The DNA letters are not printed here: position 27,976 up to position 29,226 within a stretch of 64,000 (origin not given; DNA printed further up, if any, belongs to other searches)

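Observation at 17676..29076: Uncharacterised locus: four ICL/PEP-mutase-superfamily paralogues in two tandem pairs around a family-5 ABC importer, a PanE-like reductase and a cyclase-family hydrolase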

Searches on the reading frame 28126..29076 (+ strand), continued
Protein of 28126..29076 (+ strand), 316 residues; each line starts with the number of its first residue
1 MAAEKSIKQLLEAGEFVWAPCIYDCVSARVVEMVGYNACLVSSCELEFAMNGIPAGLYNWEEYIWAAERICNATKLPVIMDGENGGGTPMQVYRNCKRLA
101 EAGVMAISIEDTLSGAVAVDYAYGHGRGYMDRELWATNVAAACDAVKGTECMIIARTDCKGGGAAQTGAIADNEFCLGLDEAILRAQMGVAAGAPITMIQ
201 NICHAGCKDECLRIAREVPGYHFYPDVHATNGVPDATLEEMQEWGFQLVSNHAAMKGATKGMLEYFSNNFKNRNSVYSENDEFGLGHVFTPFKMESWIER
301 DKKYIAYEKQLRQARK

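Call 13: find_encoding_contigs(protein=window:28126-29076:+, flank=10000, max_places=2)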
Protein window:28126-29076:+ (316 aa): 22 contigs read that carry it; 2 places shown.
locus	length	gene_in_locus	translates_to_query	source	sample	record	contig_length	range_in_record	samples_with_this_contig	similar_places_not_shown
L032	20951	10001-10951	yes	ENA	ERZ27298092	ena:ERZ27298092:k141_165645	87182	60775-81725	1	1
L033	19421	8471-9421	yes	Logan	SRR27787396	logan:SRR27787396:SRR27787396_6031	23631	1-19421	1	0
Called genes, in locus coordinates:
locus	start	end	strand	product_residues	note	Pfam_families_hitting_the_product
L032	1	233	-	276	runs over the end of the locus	PF03737:RraA-like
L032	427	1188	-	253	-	PF09339:HTH_IclR, PF01614:IclR_C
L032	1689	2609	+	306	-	PF02558:ApbA, PF08546:ApbA_C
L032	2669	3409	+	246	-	PF04199:Cyclase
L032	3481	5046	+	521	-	PF00496:SBP_bac_5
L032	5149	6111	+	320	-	PF19300:BPD_transp_1_N, PF00528:BPD_transp_1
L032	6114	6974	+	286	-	PF00528:BPD_transp_1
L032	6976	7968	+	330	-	PF00005:ABC_tran, PF13304:AAA_21 (weak), PF08352:oligo_HPY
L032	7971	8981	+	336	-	PF02463:SMC_N, PF00005:ABC_tran, PF08352:oligo_HPY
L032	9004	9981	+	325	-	PF13714:PEP_mutase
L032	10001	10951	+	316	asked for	PF13714:PEP_mutase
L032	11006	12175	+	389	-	PF07690:MFS_1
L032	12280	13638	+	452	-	PF01554:MatE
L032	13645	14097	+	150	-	PF04074:DUF386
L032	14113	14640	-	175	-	PF14512:TM1586_NiRdase (faint), PF00881:Nitroreductase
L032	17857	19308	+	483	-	PF03446:NAD_binding_2, PF00393:6PGD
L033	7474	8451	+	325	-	PF13714:PEP_mutase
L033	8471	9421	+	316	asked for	PF13714:PEP_mutase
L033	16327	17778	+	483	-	PF03446:NAD_binding_2, PF00393:6PGD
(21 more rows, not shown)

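Call 14: find_encoding_contigs(protein=P0007, flank=10000, max_places=2)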
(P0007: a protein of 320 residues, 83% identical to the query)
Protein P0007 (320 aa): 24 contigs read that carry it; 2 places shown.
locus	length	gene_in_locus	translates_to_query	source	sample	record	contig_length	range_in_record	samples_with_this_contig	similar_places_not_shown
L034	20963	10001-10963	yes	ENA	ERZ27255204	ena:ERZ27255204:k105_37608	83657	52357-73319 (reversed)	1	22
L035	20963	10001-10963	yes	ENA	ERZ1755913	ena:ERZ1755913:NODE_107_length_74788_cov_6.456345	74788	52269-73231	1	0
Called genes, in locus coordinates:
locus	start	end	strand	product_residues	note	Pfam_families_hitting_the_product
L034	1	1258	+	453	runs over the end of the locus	PF00595:PDZ, PF13180:PDZ_2, PF17820:PDZ_6, PF03572:Peptidase_S41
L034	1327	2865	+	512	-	-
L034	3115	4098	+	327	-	PF13714:PEP_mutase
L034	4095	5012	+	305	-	PF04909:Amidohydro_2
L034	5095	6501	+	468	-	PF13433:Peripla_BP_5 (weak), PF13458:Peripla_BP_6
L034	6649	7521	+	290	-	PF02653:BPD_transp_2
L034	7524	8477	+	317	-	PF02653:BPD_transp_2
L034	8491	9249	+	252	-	PF00005:ABC_tran, PF13555:AAA_29 (faint), PF13304:AAA_21 (faint)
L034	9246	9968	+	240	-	PF00005:ABC_tran, PF02463:SMC_N (weak)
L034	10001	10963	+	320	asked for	PF13714:PEP_mutase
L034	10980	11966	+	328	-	PF00389:2-Hacid_dh, PF02826:2-Hacid_dh_C, PF00670:AdoHcyase_NAD (weak), PF03446:NAD_binding_2 (weak), PF07991:KARI_N (weak)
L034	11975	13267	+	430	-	PF02447:GntP_permease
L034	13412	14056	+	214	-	PF00392:GntR, PF07729:FCD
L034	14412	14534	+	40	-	-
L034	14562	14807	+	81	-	-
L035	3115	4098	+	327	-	PF13714:PEP_mutase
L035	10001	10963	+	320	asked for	PF13714:PEP_mutase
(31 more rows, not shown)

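Call 15: find_encoding_contigs(protein=P0079, flank=10000, max_places=2)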
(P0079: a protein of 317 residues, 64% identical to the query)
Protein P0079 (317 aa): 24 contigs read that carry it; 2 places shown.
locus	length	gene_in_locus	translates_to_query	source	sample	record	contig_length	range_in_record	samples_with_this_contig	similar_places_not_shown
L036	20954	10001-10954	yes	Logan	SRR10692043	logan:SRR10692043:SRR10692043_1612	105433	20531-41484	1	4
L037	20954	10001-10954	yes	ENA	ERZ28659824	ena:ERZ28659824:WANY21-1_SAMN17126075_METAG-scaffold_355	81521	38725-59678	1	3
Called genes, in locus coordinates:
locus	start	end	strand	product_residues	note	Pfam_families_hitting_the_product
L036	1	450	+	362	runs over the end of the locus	PF01208:URO-D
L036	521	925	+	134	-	-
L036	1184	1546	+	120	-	PF21758:LpdD_chaperone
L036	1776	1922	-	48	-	-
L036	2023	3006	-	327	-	PF01208:URO-D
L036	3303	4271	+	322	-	PF13714:PEP_mutase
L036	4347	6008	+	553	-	PF00496:SBP_bac_5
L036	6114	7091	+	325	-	PF19300:BPD_transp_1_N, PF00528:BPD_transp_1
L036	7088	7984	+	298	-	PF00528:BPD_transp_1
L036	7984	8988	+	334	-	PF02463:SMC_N (weak), PF00005:ABC_tran, PF08352:oligo_HPY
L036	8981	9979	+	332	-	PF00005:ABC_tran, PF08352:oligo_HPY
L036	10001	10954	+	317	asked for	PF13714:PEP_mutase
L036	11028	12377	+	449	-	PF03023:MurJ (weak), PF01554:MatE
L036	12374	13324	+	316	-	PF01208:URO-D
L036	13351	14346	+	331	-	PF08659:KR, PF13561:adh_short_C2, PF00106:adh_short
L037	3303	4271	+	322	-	PF13714:PEP_mutase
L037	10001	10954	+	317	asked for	PF13714:PEP_mutase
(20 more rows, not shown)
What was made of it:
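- Blautia/Lachnospiraceae versions lie beside URO-D methyltransferases, an LpdD-like gene, two glycyl-radical enzymes and an old-yellow-enzyme (call 15). Blautia/Lachnospiraceae loci carry URO-D, LpdD-like, GRE and OYE genes next to D (call 15).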

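Call 32: search_protein_families(library=pfam, proteins=[L007:5612-7078:+, L007:7111-8388:+, L007:10162-11136:+, L009:3057-4565:+, L009:4626-6125:+, L009:6122-8659:+, L009:8744-9997:+, L009:10953-11762:+, L010:7547-9751:-, L010:10988-11980:-], max_evalue=0.0001)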
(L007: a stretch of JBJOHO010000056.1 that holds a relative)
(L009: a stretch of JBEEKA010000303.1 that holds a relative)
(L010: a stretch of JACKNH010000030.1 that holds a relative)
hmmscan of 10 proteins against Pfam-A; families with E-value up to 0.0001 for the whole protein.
L007:5612-7078:+ (488 aa): 2 families
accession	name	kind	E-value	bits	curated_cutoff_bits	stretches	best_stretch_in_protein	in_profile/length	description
PF00393.24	6PGD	-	3.7e-127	424.1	27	1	185-474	1-290/290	6-phosphogluconate dehydrogenase, C-terminal domain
PF03446.21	NAD_binding_2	-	8.4e-46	156.4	21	1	10-176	1-156/161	NAD binding domain of 6-phosphogluconate dehydrogenase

L007:7111-8388:+ (425 aa): 3 families
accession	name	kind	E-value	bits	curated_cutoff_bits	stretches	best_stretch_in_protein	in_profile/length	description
PF01053.26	Cys_Met_Meta_PP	-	3.3e-134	447.7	27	1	6-422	1-380/381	Cys/Met metabolism PLP-dependent enzyme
PF01041.23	DegT_DnrJ_EryC1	-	2.1e-08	34.2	19.8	1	59-181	23-145/360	DegT/DnrJ/EryC1/StrS aminotransferase family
PF00155.27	Aminotran_1_2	-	3.2e-06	27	19.7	1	62-222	44-235/361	Aminotransferase class I and II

L007:10162-11136:+ (324 aa): 1 family
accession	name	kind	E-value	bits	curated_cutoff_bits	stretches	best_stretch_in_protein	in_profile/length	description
PF00753.33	Lactamase_B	-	6.6e-17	62.5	22.7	1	89-300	6-196/196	Metallo-beta-lactamase superfamily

L009:3057-4565:+ (502 aa): 6 families
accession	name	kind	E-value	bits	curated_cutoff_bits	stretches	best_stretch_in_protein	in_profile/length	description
PF01078.27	Mg_chelatase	-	8.2e-92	306.7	20.3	1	193-395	1-203/207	Magnesium chelatase, subunit ChlI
PF13541.12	ChlI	-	7.2e-40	136.1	27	1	21-143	1-121/121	Subunit ChlI of Mg-chelatase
PF13335.12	Mg_chelatase_C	-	1.7e-17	64.2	26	1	412-499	4-94/94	Magnesium chelatase, subunit ChlI C-terminal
PF00493.29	MCM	-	7.4e-09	35.5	23.3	1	291-357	114-180/224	MCM P-loop domain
PF07728.20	AAA_5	-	5.4e-08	33.4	22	1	217-352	2-125/139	AAA domain (dynein-related subfamily)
PF00158.32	Sigma54_activat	-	7.9e-06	26.1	20.2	0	285-349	80-142/168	Sigma-54 interaction domain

L009:4626-6125:+ (499 aa): 1 family
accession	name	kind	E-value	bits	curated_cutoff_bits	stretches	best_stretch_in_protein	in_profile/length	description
PF00497.25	SBP_bac_3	-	3.7e-22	78.9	26.4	1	264-485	1-125/132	Bacterial extracellular solute-binding proteins, family 3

L009:6122-8659:+ (845 aa): 7 families
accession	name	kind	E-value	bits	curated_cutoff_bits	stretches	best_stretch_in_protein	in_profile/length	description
PF00072.30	Response_reg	-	2e-21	76.6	30.2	1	729-840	1-110/111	Response regulator receiver domain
PF02518.31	HATPase_c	-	6.3e-21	75.3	26.4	1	579-704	2-109/111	Histidine kinase-, DNA gyrase B-, and HSP90-like ATPase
PF08448.16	PAS_4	-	3.4e-20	72.8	23.1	1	214-321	3-109/110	PAS fold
PF00989.32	PAS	-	1.6e-13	51.1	22.6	1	211-317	6-113/113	PAS fold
PF13426.13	PAS_9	-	2.3e-11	44.3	27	1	220-318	5-102/103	PAS domain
PF00512.31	HisKA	-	2.7e-10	40.6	26.9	1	471-536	2-66/66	His Kinase A (phospho-acceptor) domain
PF13188.13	PAS_8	-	5.4e-06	26.6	21.8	0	333-371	2-38/65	PAS domain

L009:8744-9997:+ (417 aa): 2 families
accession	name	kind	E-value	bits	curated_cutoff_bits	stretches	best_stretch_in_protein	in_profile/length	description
PF02646.22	RmuC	-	1.2e-75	254.8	26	1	112-398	2-287/291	RmuC family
PF04513.17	Baculo_PEP_C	-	4.5e-05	24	38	0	104-172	31-106/140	Baculovirus polyhedron envelope protein, PEP, C terminus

L009:10953-11762:+ (269 aa): 3 families
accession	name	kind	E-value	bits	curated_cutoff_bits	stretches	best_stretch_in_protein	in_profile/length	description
PF13413.12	HTH_25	-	2.9e-09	37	24.6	1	16-74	2-60/62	Helix-turn-helix domain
PF13560.12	HTH_31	-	3.3e-07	30.9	27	1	12-74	2-59/64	Helix-turn-helix domain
PF13464.11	RodZ_C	-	7.9e-06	26.2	23.9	1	196-251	6-61/72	RodZ C-terminal domain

L010:7547-9751:- (734 aa): 5 families
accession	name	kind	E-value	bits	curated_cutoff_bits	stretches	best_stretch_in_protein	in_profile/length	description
PF01011.28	PQQ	-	2.5e-82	277.9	26.7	2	73-390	1-334/595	Glucose/ethanol/alcohol dehydrogenase, beta-propeller domain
PF13360.13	PQQ_2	-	1.5e-27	97.2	27.6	2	112-248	25-143/233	Outer membrane protein assembly factor BamB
PF13570.13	Beta-prop_ACSF4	-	1e-09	38.7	133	1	122-248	62-170/329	Beta-alanine-activating enzyme, beta-propeller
PF13442.11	Cytochrome_CBB3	-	6.4e-08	33.3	27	1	632-706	3-68/68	Cytochrome C oxidase, cbb3-type, subunit III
PF00034.26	Cytochrom_C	-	3.3e-05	25.5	21.3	0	633-709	2-89/90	Cytochrome c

L010:10988-11980:- (330 aa): 3 families
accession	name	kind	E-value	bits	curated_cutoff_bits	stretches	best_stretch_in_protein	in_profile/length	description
PF12833.13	HTH_18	-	4.2e-19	69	33.6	1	241-319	2-78/80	Helix-turn-helix domain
PF00165.29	HTH_AraC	-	2e-14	53.7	26.6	1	280-319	3-41/42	Bacterial regulatory helix-turn-helix proteins, AraC family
PF14525.12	AraC_binding_2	-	1e-07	32.2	27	1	27-183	1-152/173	AraC-binding-like domain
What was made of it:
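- D-type orthologues in most of the Pseudomonadota MAGs examined (for example L009 and L010) are stand-alone genes without informative context (call 32).
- Tried and rejected: The neighbours of L009 and L010 are unrelated genes: RmuC, Mg-chelatase-like, a PQQ dehydrogenase and AraC (call 32).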

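Call 41: search_dna_similar(query=window:28126-29076:+, collection=plasmids, mode=protein, max_evalue=1e-20, max_rows=25)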
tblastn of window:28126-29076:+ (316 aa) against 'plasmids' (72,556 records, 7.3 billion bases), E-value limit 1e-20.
Records with a match: 8; places in all: 15; records where one place covers at least 80% of the query: 8.
Best place of each record, by identity: <60% 8.
By first word of the organism name: Agrobacterium 6; Sphingopyxis 1; Allorhizobium 1.
By predicted mobility (MOB-suite, as given by PLSDB): non-mobilizable 6; mobilizable 1; conjugative 1.
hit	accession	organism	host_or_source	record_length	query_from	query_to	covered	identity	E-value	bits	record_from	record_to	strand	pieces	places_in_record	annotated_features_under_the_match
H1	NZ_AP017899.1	Sphingopyxis sp. FD7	-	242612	3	304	96%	34.7%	4e-43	165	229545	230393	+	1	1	isocitrate lyase/PEP mutase family protein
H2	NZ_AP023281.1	Agrobacterium vitis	Vitis vinifera,grapevine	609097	11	313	96%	33.8%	2e-45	171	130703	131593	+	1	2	isocitrate lyase/PEP mutase family protein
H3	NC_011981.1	Allorhizobium ampelinum S4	Vitis vinifera cv. 'Izsaki Sarfeher'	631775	11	313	96%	33.4%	1e-44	169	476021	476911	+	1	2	isocitrate lyase/PEP mutase family protein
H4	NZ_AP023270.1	Agrobacterium vitis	Vitis vinifera,grapevine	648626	11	313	96%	33.1%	2e-44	169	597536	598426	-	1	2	isocitrate lyase/PEP mutase family protein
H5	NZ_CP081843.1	Agrobacterium vitis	Vitis,Cell culture,South Africa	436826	11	313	96%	32.8%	4e-45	171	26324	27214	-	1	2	isocitrate lyase/PEP mutase family protein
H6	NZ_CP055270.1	Agrobacterium vitis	Vitis vinifera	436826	11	313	96%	32.8%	4e-45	171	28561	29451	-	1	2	isocitrate lyase/PEP mutase family protein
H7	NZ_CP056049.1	Agrobacterium vitis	Vitis vinifera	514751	11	313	96%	32.8%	4e-45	171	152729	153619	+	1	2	isocitrate lyase/PEP mutase family protein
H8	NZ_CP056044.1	Agrobacterium vitis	Vitis vinifera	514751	11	313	96%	32.8%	4e-45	171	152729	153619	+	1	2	isocitrate lyase/PEP mutase family protein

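Call 42: get_annotated_region(hit=H3, flank=12000)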
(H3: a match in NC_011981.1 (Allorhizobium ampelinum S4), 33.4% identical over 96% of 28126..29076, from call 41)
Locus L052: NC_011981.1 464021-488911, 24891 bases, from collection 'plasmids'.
description: Allorhizobium ampelinum S4 plasmid pAtS4e, complete sequence
organism: Allorhizobium ampelinum S4 (NCBI taxid 311402)
taxonomy: Bacteria; Pseudomonadota; Alphaproteobacteria; Hyphomicrobiales; Rhizobiaceae; Allorhizobium; Allorhizobium ampelinum; Allorhizobium ampelinum S4
host: -; source: Vitis vinifera cv. 'Izsaki Sarfeher'; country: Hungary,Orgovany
typing (MOB-suite, as given by PLSDB): conjugative; replicon rep_cluster_287; relaxase MOBQ; mating-pair formation MPF_T
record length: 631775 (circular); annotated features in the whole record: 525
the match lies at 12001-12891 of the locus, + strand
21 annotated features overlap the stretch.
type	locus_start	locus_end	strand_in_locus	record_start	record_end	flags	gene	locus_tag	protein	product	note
CDS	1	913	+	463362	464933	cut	-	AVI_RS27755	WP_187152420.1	ABC transporter substrate-binding protein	-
CDS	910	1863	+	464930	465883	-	-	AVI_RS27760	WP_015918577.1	ABC transporter permease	GO:0055085 - transmembrane transport [Evidence IEA]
CDS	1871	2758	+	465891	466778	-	-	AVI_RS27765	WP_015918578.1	ABC transporter permease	-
CDS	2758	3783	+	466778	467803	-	-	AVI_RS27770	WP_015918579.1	ABC transporter ATP-binding protein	-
CDS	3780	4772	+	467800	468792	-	-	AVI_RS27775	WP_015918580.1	ABC transporter ATP-binding protein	-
CDS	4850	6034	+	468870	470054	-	-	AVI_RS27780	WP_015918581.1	amino acid aminotransferase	-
CDS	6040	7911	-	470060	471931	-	-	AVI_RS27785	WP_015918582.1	LysR family transcriptional regulator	GO:0006355 - regulation of DNA-templated transcription [Evidence IEA]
CDS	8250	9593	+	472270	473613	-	-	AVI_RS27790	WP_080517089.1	UbiD family decarboxylase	-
CDS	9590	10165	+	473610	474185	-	-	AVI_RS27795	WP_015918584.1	UbiX family flavin prenyltransferase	-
CDS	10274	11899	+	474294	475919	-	-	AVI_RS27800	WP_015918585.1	ABC transporter substrate-binding protein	-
CDS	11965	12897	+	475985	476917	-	-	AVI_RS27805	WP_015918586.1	isocitrate lyase/PEP mutase family protein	-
CDS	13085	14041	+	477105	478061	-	-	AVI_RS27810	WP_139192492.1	ABC transporter permease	GO:0055085 - transmembrane transport [Evidence IEA]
CDS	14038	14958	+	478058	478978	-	-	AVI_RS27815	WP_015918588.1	ABC transporter permease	-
CDS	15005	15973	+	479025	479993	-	-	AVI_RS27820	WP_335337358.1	ABC transporter ATP-binding protein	-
CDS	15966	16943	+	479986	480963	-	-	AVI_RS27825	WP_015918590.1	ABC transporter ATP-binding protein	-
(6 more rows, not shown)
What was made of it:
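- The Agrobacterium vitis plasmid version lies beside UbiD/UbiX, amidohydrolases and HutH (call 42). The A. vitis plasmid homologue sits next to UbiD/UbiX (call 42).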

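Call 43: get_annotated_region(hit=H1, flank=10000)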
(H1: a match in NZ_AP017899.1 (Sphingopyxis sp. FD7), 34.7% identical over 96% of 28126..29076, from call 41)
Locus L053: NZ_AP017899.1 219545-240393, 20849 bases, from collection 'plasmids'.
description: Sphingopyxis sp. FD7 plasmid pSFD01, complete sequence
organism: Sphingopyxis sp. FD7 (NCBI taxid 1914525)
taxonomy: Bacteria; Pseudomonadota; Alphaproteobacteria; Sphingomonadales; Sphingomonadaceae; Sphingopyxis; Sphingopyxis sp. FD7
host: -; source: -; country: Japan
typing (MOB-suite, as given by PLSDB): mobilizable; replicon rep_cluster_542; relaxase MOBF
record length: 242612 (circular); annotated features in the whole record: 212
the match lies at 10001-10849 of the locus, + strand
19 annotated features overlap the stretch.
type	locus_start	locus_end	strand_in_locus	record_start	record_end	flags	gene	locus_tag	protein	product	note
CDS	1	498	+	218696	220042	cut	-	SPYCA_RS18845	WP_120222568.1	sigma-54 dependent transcriptional regulator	GO:0006355 - regulation of DNA-templated transcription [Evidence IEA]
CDS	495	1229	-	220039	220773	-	-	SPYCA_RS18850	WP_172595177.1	TSUP family transporter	-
CDS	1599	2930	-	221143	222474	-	-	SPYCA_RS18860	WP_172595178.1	MFS transporter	GO:0055085 - transmembrane transport [Evidence IEA]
CDS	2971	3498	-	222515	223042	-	-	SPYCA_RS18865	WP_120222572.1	gluconokinase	GO:0046177 - D-gluconate catabolic process [Evidence IEA]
CDS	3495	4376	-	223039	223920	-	-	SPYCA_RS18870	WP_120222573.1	NAD(P)-dependent oxidoreductase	-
CDS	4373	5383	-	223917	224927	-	-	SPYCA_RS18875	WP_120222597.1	LacI family DNA-binding transcriptional regulator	GO:0006351 - DNA-templated transcription [Evidence IEA]; GO:0045892 - negative regulation of DNA-templated ...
CDS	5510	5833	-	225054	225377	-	-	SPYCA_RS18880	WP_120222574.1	hypothetical protein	-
CDS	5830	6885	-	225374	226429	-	-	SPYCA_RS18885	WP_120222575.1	L-idonate 5-dehydrogenase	-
CDS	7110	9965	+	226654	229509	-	-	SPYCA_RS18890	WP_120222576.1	TonB-dependent receptor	-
CDS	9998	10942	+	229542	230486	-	-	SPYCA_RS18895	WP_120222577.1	isocitrate lyase/PEP mutase family protein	-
CDS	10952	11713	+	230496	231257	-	-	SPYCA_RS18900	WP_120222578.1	glucose 1-dehydrogenase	-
CDS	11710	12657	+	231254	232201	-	-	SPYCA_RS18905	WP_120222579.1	2-hydroxyacid dehydrogenase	-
CDS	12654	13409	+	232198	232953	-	-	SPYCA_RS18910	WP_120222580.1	SDR family oxidoreductase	-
CDS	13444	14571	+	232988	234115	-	-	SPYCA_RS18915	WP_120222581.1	NAD(P)-dependent alcohol dehydrogenase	-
CDS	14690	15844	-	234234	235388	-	-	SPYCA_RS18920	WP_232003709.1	CoA transferase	-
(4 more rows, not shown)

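Call 55: search_protein_families(library=pfam, proteins=[L025:10945-11718:+], max_evalue=0.0001)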
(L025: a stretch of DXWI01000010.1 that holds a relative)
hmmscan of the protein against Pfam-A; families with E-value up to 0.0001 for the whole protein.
L025:10945-11718:+ (257 aa): 1 family
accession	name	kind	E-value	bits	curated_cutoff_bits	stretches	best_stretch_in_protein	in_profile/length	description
PF13714.12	PEP_mutase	-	7e-05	22.9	31.5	1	19-127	15-121/240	Phosphoenolpyruvate phosphomutase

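Call 60: search_protein_representatives(protein=window:28126-29076:+)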
Query: 316 residues. Proteins with E-value up to 0.001 (for the whole library): 2319; up to 1e-10: 358; up to 1e-30: 31. The best 150 are listed.
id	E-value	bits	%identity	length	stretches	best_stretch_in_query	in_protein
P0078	3.5e-132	456.9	63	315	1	3-315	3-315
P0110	6.3e-77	275.4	72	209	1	1-174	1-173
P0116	3.3e-75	269.7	49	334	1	2-306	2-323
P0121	7.8e-60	219.2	79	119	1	198-313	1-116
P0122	1.3e-58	215.2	65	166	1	152-313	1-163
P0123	2.4e-47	178.2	41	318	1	5-304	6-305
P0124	1.3e-46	175.8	38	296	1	6-302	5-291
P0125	1.2e-45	172.6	87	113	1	10-95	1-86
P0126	1.1e-44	169.5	41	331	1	4-285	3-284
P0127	1.0e-43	166.2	39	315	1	8-307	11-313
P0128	2.4e-42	161.7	50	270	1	1-190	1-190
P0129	3.5e-41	157.9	83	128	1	32-119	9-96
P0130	6.3e-41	157.1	42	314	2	132-304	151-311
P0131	1.1e-40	156.3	75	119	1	1-88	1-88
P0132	6.8e-40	153.7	38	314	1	4-291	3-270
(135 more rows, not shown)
